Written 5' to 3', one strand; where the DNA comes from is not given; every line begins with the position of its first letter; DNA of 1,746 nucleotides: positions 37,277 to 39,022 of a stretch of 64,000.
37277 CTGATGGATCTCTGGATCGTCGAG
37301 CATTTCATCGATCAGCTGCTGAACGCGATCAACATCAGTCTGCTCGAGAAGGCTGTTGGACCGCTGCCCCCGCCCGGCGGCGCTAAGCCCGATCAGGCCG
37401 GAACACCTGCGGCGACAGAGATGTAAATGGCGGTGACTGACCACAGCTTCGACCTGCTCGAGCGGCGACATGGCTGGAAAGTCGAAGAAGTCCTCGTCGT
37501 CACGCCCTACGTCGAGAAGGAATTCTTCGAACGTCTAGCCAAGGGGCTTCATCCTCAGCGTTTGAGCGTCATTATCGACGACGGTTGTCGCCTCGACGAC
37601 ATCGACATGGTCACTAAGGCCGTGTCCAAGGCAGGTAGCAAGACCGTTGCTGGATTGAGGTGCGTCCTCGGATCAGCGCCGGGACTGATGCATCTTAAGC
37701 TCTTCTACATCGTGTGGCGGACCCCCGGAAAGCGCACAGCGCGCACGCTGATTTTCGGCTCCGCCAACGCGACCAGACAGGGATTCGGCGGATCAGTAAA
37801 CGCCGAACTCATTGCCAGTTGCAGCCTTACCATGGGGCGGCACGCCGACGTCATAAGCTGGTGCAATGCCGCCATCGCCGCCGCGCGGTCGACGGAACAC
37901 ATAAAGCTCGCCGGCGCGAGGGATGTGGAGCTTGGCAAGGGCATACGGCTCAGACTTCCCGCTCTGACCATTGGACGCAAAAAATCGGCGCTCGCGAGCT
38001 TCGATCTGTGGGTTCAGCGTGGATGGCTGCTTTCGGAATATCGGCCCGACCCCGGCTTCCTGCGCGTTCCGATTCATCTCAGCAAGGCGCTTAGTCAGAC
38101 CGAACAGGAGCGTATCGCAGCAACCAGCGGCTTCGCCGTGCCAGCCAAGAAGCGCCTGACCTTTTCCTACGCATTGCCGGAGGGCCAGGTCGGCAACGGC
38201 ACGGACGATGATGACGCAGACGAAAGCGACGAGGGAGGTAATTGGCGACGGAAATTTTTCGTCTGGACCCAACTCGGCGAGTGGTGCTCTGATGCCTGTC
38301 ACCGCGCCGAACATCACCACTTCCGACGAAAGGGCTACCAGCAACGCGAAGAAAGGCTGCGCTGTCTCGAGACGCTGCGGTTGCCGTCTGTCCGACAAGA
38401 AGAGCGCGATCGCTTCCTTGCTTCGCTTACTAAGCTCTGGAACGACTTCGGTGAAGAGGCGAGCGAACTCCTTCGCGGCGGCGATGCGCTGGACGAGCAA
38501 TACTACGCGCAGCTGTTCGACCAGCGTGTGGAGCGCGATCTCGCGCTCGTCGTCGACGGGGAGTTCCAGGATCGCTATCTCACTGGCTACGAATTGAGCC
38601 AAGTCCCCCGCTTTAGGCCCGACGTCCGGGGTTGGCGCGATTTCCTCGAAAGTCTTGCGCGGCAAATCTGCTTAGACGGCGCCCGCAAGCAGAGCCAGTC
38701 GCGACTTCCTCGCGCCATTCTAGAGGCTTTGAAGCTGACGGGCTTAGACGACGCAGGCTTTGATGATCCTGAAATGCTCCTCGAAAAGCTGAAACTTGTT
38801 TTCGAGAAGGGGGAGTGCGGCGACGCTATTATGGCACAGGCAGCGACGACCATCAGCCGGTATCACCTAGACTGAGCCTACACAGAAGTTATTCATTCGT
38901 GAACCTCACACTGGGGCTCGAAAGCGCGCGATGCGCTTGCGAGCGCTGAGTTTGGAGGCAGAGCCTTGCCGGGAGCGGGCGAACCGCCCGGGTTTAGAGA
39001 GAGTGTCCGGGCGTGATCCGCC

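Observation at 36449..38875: Abutting HEPN + divergent single-HKD PLD gene pair: candidate undescribed two-nuclease defence module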

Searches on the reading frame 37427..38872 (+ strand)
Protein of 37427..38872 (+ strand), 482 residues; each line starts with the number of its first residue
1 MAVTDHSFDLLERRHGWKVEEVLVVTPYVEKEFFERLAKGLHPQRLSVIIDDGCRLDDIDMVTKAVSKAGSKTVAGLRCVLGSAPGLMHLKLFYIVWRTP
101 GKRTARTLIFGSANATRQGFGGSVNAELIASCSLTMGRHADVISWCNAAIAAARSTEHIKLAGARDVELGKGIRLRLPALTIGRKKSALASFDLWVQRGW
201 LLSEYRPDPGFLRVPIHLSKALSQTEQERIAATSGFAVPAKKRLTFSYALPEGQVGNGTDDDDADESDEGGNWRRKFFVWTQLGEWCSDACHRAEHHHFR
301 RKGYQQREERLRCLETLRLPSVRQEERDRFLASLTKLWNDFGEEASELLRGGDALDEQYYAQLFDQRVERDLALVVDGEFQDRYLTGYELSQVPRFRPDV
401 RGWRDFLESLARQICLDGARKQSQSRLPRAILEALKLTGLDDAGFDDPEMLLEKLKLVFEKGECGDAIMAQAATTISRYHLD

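Call 3: search_protein_families(library=pfam, proteins=[window:37427-38872:+], max_evalue=1)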
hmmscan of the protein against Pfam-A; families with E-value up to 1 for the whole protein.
window:37427-38872:+ (482 aa): 3 families
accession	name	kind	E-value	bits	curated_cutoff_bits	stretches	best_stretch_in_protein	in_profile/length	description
PF13091.12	PLDc_2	-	0.00066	20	27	1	21-130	11-113/132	PLD-like domain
PF07788.17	PDDEXK_10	-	0.005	17.2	21.2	1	9-37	36-64/74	PD-(D/E)XK nuclease superfamily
PF07342.17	TscT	-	0.22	12.4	27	1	278-345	26-97/100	TscT toxin protein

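Call 4: search_protein_families(library=padloc, proteins=[window:37427-38872:+], max_evalue=1)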
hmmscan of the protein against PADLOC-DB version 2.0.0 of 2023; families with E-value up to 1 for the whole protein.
window:37427-38872:+ (482 aa): 1 family
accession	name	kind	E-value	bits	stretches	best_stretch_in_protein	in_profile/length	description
PDLC03829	ZacB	-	5.1e-06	23.6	1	18-132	226-334/586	-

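Call 5: search_protein_families(library=ncbifam, proteins=[window:37427-38872:+], max_evalue=1)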
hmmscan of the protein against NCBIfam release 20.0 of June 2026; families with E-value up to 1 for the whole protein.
window:37427-38872:+ (482 aa): 0 families

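Call 7: find_homologous_proteins(query=window:37427-38872:+)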
Query window:37427-38872:+ (482 aa): 71 proteins with E <= 0.001 among 8000 candidates.
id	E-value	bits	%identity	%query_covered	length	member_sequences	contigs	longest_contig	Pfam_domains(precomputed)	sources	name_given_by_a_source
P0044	0.0e+0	1102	100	100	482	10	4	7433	-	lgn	-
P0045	1.4e-249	847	76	100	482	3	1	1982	-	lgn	-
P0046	1.2e-241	821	74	100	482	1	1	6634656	-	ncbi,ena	-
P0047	1.6e-233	794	71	100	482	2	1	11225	-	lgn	-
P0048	2.9e-230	783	71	100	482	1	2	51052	-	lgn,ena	-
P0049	1.2e-229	781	73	96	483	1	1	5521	-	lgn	-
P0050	3.7e-229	779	72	100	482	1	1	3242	-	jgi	jgi:hypothetical protein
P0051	1.4e-227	774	70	100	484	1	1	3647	-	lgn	-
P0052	7.4e-224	762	68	100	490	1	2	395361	-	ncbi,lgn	-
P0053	1.1e-210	718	67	99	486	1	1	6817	-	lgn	-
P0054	3.8e-206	704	66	99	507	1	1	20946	-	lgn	-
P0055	2.1e-203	694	62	100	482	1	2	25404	-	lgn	-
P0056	2.0e-200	685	62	100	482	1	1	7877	-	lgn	-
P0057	2.1e-189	648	60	100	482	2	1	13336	-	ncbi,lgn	-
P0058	1.4e-163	563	74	68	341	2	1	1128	-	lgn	-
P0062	5.2e-154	532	51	99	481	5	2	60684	-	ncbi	-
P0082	5.2e-141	489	50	98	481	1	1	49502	-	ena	-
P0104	3.5e-105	371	42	94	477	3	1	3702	PF13091.13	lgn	-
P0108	1.2e-92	329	39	99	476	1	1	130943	-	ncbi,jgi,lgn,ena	-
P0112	9.8e-62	227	34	92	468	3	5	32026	-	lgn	-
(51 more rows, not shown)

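Call 13: find_related_loci(query=A2, collection=genome_contigs, flank=10000)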
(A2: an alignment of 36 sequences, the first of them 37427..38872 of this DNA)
Query A2 (482 aa) in genome_contigs; peptide patterns used: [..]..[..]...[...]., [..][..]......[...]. (x = any residue, [..] = any of these).
110 stretches matched a pattern; 13 encode a relative of the query (tblastn E <= 1e-3); 13 distinct loci.
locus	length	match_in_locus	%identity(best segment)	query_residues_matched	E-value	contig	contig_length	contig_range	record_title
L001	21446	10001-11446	74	1-482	0e+0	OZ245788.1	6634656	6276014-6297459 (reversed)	MAG: Sphingobium sp. isolate a6a472b0-7794-42b4-8f54-b6e6437b1fe4 genome assembly, chromosome: 1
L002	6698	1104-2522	51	6-480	6e-157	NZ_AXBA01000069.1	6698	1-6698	Azorhizobium doebereinerae UFLA1-100 YU1DRAFT_scaffold_65.66_C, whole genome shotgun sequence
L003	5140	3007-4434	49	1-481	4e-151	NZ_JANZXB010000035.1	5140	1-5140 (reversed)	Sphingomonas sp. LC-1 Scaffold35, whole genome shotgun sequence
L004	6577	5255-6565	45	4-439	8e-120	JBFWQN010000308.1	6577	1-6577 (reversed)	MAG: Hyphomicrobiaceae bacterium isolate CA_2019_TPBF_184 NODE_45590_length_6577_cov_3.588062_TPBF, whole genome shotgun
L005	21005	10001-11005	50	2-339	3e-111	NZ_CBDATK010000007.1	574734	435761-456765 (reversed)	MAG: Sphingomonas sp. isolate 9dbe3f68-6ee1-4fec-aa2d-1a4ca05bd338 contig_7, whole genome shotgun sequence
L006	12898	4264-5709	71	1-482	0e+0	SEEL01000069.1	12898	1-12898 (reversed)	MAG: Hyphomicrobiales bacterium isolate PMG_193 scaffold_8179, whole genome shotgun sequence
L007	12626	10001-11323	42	2-456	2e-102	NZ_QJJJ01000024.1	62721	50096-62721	Methylobacterium sp. B4 Ga0157232_124, whole genome shotgun sequence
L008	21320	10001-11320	40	2-458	3e-99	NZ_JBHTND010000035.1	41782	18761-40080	Methylobacterium marchantiae strain CCUG 56108 GCM70027328_72, whole genome shotgun sequence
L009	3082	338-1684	37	5-456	3e-100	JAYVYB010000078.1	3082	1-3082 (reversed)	MAG: Methylovirgula sp. isolate GL85_UP_concoct_105_sub GL85_UP_concoct_105_sub_77, whole genome shotgun sequence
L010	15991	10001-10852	54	1-289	7e-96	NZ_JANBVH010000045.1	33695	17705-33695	Sphingomonas faeni strain ALB2 Sphingomonas_00045, whole genome shotgun sequence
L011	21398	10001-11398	46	4-480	1e-131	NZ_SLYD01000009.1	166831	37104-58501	Sphingomonas sp. PP-F2F-A104-K0414 Ga0191680_109, whole genome shotgun sequence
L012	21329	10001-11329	41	2-456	1e-106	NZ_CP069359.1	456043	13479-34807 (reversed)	Microvirga sp. VF16 plasmid pMVF16-5, complete sequence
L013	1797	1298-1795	62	7-174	2e-62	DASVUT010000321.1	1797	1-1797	MAG TPA_asm: Sphingomonas sp. isolate SMAG_U3324 k141_86225, whole genome shotgun sequence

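Call 25: predict_structure(alignment_id=A2)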
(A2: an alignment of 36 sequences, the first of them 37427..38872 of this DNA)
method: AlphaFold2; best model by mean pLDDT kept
length: 482 residues; sequences in the alignment: 36
mean_pLDDT: 85.8   pTM: 0.72
mean pLDDT of the five models: 85.8, 84.5, 84.2, 83.2, 82.1
residues with pLDDT >= 90: 249; 70-90: 180; 50-70: 32; < 50: 21
segments of 3 or more residues with pLDDT < 50: 1-3, 187-189, 258-270
pLDDT, mean of each block of 10 residues (from residue 1): 68 91 90 90 92 77 84 71 72 95 94 79 65 93 95 89 87 86 61 87 86 94 86 88 91 60 41 86 93 90 89 96 96 96 93 95 97 92 91 79 92 92 87 91 82 92 85 92 77
secondary structure, 60 per line:
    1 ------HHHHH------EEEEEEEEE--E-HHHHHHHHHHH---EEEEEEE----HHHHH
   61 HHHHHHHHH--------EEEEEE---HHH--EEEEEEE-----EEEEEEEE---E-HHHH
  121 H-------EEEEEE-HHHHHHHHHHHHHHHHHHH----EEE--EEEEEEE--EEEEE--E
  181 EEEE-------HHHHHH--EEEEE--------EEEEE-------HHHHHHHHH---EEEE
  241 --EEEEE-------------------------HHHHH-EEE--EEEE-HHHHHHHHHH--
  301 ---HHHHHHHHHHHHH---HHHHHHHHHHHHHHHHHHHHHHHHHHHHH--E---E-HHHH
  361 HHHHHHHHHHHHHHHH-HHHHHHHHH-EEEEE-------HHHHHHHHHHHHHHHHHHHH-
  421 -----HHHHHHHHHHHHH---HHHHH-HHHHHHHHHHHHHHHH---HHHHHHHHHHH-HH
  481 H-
elements in order: H7-11 E18-26 H31-41 E45-51 H56-69 E78-83 E92-98 E104-111 H117-121 E129-134 H136-154 E159-161 E164-170 E173-177 E180-184 H192-197 E200-204 E213-217 H225-233 E237-240 E243-247 H273-277 E279-281 E284-287 H289-298 H304-316 H320-348 H357-376 H378-386 E388-392 H400-419 H426-438 H442-446 H448-463 H467-477

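Call 30: fold_search(model_id=the predicted structure, library=pdb)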
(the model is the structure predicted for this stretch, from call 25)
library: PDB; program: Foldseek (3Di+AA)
matches with E <= 10: 120; with E <= 0.001: 0
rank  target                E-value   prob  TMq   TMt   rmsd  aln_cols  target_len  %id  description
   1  9vbg_A                5.8e-02  0.84  0.16  0.18  11.2       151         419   10  Cryo-EM structure of human PLD3 apo form (released 2025-12-24)
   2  8v06_A                7.5e-02  0.97  0.20  0.23   4.8       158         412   11  Crystal structure of mouse PLD3 co-crystallized with 5'Pi-ssDNA for 9 days (released 2024-03-13)
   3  1v0s                  1.0e-01  0.77  0.17  0.17   6.2       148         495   15  Uninhibited form of Phospholipase D from Streptomyces sp. strain PMF (released 2004-06-03)
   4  8v07_B                1.1e-01  0.72  0.16  0.18  11.3       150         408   11  Crystal structure of mouse PLD3 co-crystallized with 5'Pi-ssDNA for 30 days (released 2024-03-13)
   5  1v0v                  1.2e-01  0.72  0.17  0.17   8.3       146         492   12  Phospholipase D from Streptomyces sp. strain PMF soaked with the substrate dibutyrylphosphatidylcholine. (released 2004-06-03)
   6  1v0y                  1.2e-01  0.63  0.15  0.15   8.6       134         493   13  Phospholipase D from Streptomyces sp. strain PMF soaked with the substrate dibutyrylphosphatidylcholine. (released 2004-06-03)
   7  8s86_A                1.3e-01  0.80  0.16  0.19   5.8       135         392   13  human PLD3 homodimer structure (released 2024-05-15)
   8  8q1x_A                1.3e-01  0.75  0.16  0.18  11.1       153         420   10  Structural analysis of PLD3 reveals insights into the mechanism of lysosomal 5' exonuclease-mediated nucleic acid degr (released 2023-12-06)
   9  8v5t_A                1.3e-01  0.72  0.14  0.15   5.1       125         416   16  Crystal structure of Alzheimers disease phospholipase D3 (released 2024-10-09)
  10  8v06_C                1.5e-01  0.85  0.19  0.21   5.0       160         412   12  Crystal structure of mouse PLD3 co-crystallized with 5'Pi-ssDNA for 9 days (released 2024-03-13)
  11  8v07_D                1.5e-01  0.72  0.18  0.21  11.2       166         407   10  Crystal structure of mouse PLD3 co-crystallized with 5'Pi-ssDNA for 30 days (released 2024-03-13)
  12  8q1x_B                1.5e-01  0.69  0.16  0.18  11.1       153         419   10  Structural analysis of PLD3 reveals insights into the mechanism of lysosomal 5' exonuclease-mediated nucleic acid degr (released 2023-12-06)
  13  8v05_A                1.5e-01  0.87  0.19  0.21   4.9       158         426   12  Crystal structure of mouse PLD3 (released 2024-03-13)
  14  8q1k_A                1.9e-01  0.60  0.16  0.18  11.2       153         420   10  Structural analysis of PLD3 reveals insights into the mechanism of lysosomal 5' exonuclease-mediated nucleic acid degr (released 2023-12-06)
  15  8v07_C                2.1e-01  0.82  0.19  0.22   4.7       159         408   11  Crystal structure of mouse PLD3 co-crystallized with 5'Pi-ssDNA for 30 days (released 2024-03-13)
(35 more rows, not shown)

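Call 32: search_protein_families(library=pfam, alignment_id=A2, max_evalue=10)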
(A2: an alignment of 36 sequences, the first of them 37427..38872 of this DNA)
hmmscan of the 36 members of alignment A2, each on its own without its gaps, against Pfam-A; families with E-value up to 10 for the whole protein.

A. member 1, window:37427-38872:+ (482 aa): 3 families
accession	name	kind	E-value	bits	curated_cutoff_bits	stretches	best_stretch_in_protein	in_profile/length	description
PF13091.12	PLDc_2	-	0.00066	20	27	1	21-130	11-113/132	PLD-like domain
PF07788.17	PDDEXK_10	-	0.005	17.2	21.2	1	9-37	36-64/74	PD-(D/E)XK nuclease superfamily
PF07342.17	TscT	-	0.22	12.4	27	1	278-345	26-97/100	TscT toxin protein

B. families by the number of members that match (of 36 scanned): 16 families
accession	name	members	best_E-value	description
PF13091.12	PLDc_2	35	5.5e-06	PLD-like domain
PF07788.17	PDDEXK_10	11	0.005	PD-(D/E)XK nuclease superfamily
PF11834.13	KHA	2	0.0027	KHA, dimerisation domain of potassium ion channel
PF18028.7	Zmiz1_N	2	0.058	Zmiz1 N-terminal tetratricopeptide repeat domain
PF10979.13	DUF2786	2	0.21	Protein of unknown function (DUF2786)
PF13401.12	AAA_22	1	0.033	AAA domain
PF06479.17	Ribonuc_2-5A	1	0.066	Ribonuclease 2-5A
PF19832.4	DUF6313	1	0.069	Family of unknown function (DUF6313)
PF13618.11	Gluconate_2-dh3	1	0.087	Gluconate 2-dehydrogenase subunit 3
PF08471.15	Ribonuc_red_2_N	1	0.089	Class II vitamin B12-dependent ribonucleotide reductase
PF15636.11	Tox-GHH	1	0.11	GHH signature containing HNH/Endo VII superfamily nuclease toxin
PF13158.11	DUF3993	1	0.12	Protein of unknown function (DUF3993)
PF07342.17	TscT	1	0.22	TscT toxin protein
PF20817.2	XopL_C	1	0.25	Type III effector Xcv3220, C-terminal domain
PF17480.7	AlphaC_N2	1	0.39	AlphaC N-terminal domain 2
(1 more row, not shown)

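Call 37: find_encoding_contigs(protein=P0052, flank=8000, max_places=2)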
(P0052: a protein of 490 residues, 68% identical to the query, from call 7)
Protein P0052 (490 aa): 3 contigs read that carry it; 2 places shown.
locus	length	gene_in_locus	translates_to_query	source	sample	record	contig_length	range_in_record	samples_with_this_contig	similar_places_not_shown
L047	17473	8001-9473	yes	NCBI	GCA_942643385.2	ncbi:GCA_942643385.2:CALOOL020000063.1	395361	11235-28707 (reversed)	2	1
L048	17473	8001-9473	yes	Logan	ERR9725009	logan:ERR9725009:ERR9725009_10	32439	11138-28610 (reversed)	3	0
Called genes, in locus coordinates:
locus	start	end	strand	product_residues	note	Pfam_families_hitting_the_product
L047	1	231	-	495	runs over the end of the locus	PF08870:DndE (weak), PF01580:FtsK_SpoIIIE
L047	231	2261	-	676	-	PF13476:AAA_23, PF13304:AAA_21 (faint)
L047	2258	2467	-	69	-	PF20306:Sp-DndD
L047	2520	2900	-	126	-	-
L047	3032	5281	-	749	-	PF02463:SMC_N, PF13476:AAA_23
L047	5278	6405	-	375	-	PF01507:PAPS_reduct (weak)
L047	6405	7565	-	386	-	PF00155:Aminotran_1_2 (faint), PF00266:Aminotran_5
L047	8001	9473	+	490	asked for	-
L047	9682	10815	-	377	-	PF10923:BrxC_BrxD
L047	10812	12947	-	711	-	-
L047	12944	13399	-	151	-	-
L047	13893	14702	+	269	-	-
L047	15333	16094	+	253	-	-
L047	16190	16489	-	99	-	-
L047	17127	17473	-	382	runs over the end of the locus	-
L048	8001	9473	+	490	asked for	-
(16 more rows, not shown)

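Call 38: find_encoding_contigs(protein=P0055, flank=8000, max_places=2)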
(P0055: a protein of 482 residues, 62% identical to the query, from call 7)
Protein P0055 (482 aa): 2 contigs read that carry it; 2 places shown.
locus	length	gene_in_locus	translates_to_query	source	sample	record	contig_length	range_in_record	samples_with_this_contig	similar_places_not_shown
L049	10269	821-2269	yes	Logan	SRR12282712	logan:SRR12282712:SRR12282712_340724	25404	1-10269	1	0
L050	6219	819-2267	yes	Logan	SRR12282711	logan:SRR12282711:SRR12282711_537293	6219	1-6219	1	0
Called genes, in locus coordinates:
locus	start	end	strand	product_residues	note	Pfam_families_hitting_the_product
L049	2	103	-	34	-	?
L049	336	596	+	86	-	-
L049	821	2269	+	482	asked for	-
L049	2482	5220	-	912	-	PF00580:UvrD-helicase (faint), PF13538:UvrD_C_2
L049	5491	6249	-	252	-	PF04326:SLFN_AlbA_2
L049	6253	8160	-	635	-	PF03235:GmrSD_N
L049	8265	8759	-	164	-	PF03852:Vsr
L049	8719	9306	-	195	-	-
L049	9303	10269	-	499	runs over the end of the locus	PF00145:DNA_methylase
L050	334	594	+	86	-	-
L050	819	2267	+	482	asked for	-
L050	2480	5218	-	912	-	PF00580:UvrD-helicase (faint), PF13538:UvrD_C_2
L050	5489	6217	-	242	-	?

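Call 39: find_encoding_contigs(protein=P0057, flank=8000, max_places=2)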
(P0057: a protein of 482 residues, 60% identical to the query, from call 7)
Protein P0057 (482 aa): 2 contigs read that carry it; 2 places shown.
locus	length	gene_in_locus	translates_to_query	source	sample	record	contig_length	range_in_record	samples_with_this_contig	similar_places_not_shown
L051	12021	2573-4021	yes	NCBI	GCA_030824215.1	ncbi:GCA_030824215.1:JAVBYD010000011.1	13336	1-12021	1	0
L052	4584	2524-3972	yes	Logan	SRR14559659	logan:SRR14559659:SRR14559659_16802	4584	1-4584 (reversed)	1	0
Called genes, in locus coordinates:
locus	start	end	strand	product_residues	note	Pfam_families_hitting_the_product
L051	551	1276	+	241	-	-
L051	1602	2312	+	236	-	-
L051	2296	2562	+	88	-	-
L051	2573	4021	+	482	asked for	-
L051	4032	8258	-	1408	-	-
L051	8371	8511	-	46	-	-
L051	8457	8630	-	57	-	-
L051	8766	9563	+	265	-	-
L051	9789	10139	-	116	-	PF11171:DUF2958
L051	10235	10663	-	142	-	PF08281:Sigma70_r4_2 (weak)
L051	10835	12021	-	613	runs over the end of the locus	PF13589:HATPase_c_3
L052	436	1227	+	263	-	-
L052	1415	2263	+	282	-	-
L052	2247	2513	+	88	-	-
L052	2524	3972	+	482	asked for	-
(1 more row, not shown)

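Call 46: search_protein_families(library=pfam, proteins=[L012:11628-16469:+, L005:8164-9921:-], max_evalue=0.01)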
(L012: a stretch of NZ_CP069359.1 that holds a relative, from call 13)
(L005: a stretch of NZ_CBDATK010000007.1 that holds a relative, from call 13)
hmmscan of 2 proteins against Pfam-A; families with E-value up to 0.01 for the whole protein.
L012:11628-16469:+ (1614 aa): 2 families
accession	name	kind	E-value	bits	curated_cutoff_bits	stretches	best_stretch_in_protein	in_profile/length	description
PF25794.1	SACS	-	6.4e-23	82.3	32.8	1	60-188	18-146/247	Sacsin domain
PF13020.12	NOV_C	-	2e-15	57.1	22.1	1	1441-1525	3-86/91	Protein NO VEIN, C-terminal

L005:8164-9921:- (585 aa): 2 families
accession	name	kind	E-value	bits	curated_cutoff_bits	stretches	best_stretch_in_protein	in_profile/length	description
PF25794.1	SACS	-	1.7e-05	25.2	32.8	1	100-154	68-122/247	Sacsin domain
PF02518.31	HATPase_c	-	0.0091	16.9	26.4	0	65-146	8-85/111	Histidine kinase-, DNA gyrase B-, and HSP90-like ATPase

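Call 47: find_encoding_contigs(protein=P0062, flank=8000, max_places=2)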
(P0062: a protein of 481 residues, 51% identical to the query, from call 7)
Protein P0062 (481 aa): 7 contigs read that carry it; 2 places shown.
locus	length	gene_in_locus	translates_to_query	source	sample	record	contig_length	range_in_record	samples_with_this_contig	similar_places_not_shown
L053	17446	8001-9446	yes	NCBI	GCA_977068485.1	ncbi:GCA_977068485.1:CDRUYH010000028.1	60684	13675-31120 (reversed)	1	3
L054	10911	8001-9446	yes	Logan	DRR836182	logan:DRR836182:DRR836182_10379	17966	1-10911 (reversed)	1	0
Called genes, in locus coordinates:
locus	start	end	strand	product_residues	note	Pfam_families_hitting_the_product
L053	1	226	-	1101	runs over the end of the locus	-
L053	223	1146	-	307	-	PF13182:DUF4007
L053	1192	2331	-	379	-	PF00266:Aminotran_5, PF01212:Beta_elim_lyase (weak)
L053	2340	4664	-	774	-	PF14072:DndB (faint)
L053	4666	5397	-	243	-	-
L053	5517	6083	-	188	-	PF00239:Resolvase, PF02796:HTH_7 (weak), PF13384:HTH_23 (faint)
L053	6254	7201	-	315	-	PF08843:AbiEii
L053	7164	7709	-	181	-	PF19570:DUF6088 (faint)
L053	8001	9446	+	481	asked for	-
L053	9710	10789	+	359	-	PF01936:NYN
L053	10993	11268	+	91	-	PF00216:Bac_DNA_binding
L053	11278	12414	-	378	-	PF03432:Relaxase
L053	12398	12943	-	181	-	-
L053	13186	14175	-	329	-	PF02195:ParB_N, PF08535:KorB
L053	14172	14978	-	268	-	PF01656:CbiA, PF09140:MipZ, PF10609:ParA, PF13614:AAA_31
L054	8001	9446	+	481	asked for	-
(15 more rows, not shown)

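Call 48: find_encoding_contigs(protein=P0082, flank=8000, max_places=2)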
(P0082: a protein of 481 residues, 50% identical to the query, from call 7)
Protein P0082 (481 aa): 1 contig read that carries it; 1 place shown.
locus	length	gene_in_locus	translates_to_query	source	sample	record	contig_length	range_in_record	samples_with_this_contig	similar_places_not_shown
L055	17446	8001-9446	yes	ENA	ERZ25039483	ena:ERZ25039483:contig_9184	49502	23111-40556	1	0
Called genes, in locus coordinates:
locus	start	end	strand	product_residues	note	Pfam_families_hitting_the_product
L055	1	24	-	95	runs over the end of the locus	PF13280:WYL (weak)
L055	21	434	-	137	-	-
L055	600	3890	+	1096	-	PF13482:RNase_H_2, PF05127:NAT10_TcmA_helicase (weak), PF13245:AAA_19, PF13604:AAA_30, PF13086:AAA_11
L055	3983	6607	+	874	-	PF00004:AAA (faint), PF28530:DUF8426, PF07728:AAA_5, PF28529:McrB_lid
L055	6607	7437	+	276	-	PF10117:McrBC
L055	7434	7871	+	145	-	PF10117:McrBC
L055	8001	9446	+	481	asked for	-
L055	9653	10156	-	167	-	PF03852:Vsr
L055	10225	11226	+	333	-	PF00145:DNA_methylase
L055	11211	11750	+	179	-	PF00145:DNA_methylase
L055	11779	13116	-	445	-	PF02463:SMC_N (faint), PF13175:AAA_15, PF13555:AAA_29 (weak), PF13476:AAA_23 (weak), PF13304:AAA_21, PF13175:AAA_15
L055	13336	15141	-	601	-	PF22879:AIPR_N, PF10592:AIPR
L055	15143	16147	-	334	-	PF14390:DUF4420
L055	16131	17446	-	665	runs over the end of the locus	PF10593:Z1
